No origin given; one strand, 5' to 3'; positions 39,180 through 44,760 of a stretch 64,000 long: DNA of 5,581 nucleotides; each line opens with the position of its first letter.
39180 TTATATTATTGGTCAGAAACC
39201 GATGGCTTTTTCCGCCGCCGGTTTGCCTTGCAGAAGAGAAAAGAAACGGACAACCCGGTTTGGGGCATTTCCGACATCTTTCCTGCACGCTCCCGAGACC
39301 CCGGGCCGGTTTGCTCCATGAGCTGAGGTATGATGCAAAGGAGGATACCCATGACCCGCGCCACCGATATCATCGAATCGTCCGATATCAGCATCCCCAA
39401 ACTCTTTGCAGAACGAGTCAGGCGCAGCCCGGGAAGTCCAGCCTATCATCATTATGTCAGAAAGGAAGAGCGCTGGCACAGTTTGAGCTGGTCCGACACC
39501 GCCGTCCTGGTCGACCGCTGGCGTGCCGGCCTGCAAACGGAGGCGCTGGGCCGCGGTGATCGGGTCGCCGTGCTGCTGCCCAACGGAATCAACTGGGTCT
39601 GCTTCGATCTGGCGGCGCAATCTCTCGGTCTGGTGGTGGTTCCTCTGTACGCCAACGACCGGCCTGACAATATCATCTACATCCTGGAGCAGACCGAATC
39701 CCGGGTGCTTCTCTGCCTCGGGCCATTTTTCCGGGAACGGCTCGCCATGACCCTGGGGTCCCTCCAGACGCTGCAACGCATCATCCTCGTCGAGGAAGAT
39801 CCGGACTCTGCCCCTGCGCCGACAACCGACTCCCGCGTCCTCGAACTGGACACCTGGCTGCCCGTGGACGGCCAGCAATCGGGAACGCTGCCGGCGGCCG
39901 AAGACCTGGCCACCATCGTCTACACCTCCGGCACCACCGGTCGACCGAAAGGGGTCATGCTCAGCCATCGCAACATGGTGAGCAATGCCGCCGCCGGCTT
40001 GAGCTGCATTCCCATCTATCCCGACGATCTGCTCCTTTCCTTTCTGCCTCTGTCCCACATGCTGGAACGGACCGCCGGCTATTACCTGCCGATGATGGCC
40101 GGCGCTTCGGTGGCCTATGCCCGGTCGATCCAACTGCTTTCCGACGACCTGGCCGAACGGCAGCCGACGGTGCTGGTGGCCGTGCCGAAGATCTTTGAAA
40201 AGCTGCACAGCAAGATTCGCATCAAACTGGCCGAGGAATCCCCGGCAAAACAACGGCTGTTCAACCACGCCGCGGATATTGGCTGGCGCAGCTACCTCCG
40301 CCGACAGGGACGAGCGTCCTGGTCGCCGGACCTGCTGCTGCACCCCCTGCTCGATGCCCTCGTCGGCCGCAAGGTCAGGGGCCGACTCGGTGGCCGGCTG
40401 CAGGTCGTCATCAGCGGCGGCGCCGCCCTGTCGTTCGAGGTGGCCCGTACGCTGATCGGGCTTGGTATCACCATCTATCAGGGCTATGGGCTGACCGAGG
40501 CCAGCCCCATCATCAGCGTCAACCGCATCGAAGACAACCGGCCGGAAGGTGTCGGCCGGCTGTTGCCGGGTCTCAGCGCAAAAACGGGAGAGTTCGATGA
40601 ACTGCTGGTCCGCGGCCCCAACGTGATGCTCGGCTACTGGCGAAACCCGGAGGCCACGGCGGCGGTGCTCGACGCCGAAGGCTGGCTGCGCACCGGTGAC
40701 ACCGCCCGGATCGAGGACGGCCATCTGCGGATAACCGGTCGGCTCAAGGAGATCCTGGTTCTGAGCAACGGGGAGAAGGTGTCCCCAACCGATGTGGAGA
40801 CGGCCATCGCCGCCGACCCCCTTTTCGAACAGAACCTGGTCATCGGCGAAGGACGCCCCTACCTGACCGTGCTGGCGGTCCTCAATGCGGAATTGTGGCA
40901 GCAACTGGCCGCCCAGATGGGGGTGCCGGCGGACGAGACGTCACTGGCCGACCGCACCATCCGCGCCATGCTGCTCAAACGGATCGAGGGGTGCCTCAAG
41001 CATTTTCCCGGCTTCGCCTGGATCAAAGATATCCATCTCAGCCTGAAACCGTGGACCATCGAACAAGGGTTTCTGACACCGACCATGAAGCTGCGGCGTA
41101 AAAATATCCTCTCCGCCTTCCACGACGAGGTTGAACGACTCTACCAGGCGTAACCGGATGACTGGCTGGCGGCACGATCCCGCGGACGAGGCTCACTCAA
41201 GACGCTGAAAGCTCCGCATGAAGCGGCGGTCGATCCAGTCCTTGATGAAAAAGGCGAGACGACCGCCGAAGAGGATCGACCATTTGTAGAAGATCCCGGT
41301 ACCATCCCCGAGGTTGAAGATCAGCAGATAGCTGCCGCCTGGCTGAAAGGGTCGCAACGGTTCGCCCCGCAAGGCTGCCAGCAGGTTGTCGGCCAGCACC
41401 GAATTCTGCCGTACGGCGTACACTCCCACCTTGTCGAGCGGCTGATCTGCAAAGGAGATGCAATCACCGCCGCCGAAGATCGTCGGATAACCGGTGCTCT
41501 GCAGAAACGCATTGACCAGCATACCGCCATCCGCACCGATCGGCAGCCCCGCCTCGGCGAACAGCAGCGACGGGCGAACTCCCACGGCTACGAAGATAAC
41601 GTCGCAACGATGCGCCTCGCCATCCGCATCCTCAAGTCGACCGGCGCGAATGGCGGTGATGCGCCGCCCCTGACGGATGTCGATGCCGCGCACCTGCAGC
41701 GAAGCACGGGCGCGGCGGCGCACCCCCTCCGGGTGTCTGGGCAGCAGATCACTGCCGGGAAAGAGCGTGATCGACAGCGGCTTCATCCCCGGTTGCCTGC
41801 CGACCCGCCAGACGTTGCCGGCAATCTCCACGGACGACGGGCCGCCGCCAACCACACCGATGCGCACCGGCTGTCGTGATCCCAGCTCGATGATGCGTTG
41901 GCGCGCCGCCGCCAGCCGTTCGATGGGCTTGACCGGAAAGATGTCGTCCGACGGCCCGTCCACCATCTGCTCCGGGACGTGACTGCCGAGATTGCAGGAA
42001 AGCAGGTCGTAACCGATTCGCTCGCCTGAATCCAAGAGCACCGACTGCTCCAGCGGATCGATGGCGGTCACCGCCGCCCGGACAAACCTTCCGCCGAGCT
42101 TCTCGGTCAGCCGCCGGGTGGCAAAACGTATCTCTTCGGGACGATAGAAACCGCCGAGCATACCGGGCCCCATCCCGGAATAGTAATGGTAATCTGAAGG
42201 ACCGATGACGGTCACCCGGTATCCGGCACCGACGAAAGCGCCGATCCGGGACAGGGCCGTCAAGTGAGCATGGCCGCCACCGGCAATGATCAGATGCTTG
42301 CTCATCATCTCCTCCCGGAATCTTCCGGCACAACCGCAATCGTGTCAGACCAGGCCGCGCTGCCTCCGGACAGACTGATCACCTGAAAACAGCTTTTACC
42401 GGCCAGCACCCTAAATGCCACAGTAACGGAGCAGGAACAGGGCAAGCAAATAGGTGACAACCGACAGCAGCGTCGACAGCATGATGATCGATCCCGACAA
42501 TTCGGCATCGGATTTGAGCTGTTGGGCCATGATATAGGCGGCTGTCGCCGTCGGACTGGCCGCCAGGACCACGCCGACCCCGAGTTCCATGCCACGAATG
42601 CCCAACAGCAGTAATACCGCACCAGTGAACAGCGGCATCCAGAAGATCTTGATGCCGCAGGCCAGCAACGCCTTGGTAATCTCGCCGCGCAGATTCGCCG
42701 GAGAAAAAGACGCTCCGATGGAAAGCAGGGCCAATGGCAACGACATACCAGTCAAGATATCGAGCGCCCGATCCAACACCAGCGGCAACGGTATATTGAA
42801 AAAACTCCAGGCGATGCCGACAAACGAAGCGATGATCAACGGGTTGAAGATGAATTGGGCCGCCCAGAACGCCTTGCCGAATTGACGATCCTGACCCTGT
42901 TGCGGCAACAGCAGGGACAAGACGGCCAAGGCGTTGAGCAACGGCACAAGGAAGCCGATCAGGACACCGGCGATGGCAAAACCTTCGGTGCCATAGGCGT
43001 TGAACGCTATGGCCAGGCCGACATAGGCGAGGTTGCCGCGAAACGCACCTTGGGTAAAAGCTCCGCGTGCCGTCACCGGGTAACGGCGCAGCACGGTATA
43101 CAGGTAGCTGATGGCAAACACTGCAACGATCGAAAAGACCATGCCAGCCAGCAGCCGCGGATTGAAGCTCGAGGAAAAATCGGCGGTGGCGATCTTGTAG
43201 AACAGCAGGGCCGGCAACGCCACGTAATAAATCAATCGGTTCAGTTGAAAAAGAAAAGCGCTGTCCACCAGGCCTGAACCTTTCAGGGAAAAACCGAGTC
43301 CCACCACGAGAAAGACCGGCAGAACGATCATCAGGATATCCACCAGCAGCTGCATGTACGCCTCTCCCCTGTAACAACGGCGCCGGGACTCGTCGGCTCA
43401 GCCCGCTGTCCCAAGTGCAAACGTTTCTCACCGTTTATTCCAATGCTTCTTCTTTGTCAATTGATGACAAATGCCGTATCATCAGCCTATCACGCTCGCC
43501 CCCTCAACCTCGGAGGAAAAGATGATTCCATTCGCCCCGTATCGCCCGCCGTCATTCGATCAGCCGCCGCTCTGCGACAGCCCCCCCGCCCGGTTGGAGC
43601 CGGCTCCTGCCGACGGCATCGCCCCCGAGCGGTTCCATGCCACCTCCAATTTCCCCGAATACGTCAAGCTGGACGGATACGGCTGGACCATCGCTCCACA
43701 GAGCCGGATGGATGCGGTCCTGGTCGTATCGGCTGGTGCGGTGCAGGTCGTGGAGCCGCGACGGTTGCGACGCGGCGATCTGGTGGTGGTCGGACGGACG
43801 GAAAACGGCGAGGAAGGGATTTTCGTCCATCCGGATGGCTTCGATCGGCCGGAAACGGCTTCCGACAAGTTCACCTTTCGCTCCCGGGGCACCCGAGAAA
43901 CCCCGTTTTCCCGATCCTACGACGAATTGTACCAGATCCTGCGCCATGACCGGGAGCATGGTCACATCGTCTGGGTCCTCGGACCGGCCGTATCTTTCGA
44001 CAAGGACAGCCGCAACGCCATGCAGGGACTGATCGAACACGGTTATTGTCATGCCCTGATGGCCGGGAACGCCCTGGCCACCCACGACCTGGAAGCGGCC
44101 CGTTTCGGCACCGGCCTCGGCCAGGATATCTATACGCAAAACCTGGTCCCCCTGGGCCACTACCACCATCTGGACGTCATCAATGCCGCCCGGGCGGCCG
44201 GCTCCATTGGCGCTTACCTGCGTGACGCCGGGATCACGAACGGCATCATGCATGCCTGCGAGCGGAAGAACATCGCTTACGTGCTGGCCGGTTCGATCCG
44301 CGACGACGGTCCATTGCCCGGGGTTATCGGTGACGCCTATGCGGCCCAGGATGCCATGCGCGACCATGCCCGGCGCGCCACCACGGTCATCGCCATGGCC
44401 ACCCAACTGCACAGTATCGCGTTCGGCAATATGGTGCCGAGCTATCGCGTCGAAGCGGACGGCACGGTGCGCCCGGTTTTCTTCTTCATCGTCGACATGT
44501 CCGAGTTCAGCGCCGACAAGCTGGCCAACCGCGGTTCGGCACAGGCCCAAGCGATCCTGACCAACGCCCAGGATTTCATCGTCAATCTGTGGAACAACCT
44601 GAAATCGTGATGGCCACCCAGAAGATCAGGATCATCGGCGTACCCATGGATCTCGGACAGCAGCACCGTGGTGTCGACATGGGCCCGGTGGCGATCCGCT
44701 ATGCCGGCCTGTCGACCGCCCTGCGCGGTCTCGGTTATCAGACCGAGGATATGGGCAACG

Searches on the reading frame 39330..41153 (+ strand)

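Call 6: search_protein_families(library=pfam, proteins=[window:39330-41153:+])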
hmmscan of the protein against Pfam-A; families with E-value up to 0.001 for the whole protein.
window:39330-41153:+ (607 aa): 2 families
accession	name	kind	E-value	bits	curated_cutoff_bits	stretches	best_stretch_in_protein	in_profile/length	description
PF00501.34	AMP-binding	-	9.2e-75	252.3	29.9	1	26-437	1-384/384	AMP-binding enzyme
PF23562.2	AMP-binding_C_3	-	4.9e-12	46.7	20.8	1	474-606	2-121/124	AMP-binding enzyme C-terminal domain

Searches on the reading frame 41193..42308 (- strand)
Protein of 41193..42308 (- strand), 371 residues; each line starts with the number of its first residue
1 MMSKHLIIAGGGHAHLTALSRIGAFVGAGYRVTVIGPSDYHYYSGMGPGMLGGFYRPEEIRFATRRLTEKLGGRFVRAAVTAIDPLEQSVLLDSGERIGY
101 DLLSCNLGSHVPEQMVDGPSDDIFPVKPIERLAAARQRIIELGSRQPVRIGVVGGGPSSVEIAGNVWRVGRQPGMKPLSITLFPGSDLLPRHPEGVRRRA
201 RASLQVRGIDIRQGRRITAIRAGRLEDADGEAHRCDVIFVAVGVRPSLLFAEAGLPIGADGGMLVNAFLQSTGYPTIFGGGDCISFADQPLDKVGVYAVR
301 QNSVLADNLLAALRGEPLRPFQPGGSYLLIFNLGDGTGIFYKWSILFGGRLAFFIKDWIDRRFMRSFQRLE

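Call 6: search_protein_families(library=pfam, proteins=[window:41193-42308:-])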
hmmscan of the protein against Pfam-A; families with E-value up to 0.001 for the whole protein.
window:41193-42308:- (371 aa): 1 family
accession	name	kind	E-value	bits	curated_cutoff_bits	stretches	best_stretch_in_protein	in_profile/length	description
PF07992.20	Pyr_redox_2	-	9.6e-28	97.9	26.1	1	5-284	2-277/291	Pyridine nucleotide-disulphide oxidoreductase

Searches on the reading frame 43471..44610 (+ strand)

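Call 29: search_protein_families(library=pfam, proteins=[window:43471-44610:+], max_evalue=0.00001)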
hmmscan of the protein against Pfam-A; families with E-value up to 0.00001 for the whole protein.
window:43471-44610:+ (379 aa): 2 families
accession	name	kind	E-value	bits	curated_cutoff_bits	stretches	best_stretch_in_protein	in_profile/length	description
PF21570.3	ArgZ-like_C_2nd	-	3.7e-60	203.7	27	1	159-373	10-213/213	Arginine dihydrolase ArgZ-like, C-terminal, Rossmann fold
PF21571.2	ArgZ-like_C_1st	-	4.4e-06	27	27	1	64-138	3-71/84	Arginine dihydrolase ArgZ-like, C-terminal, first region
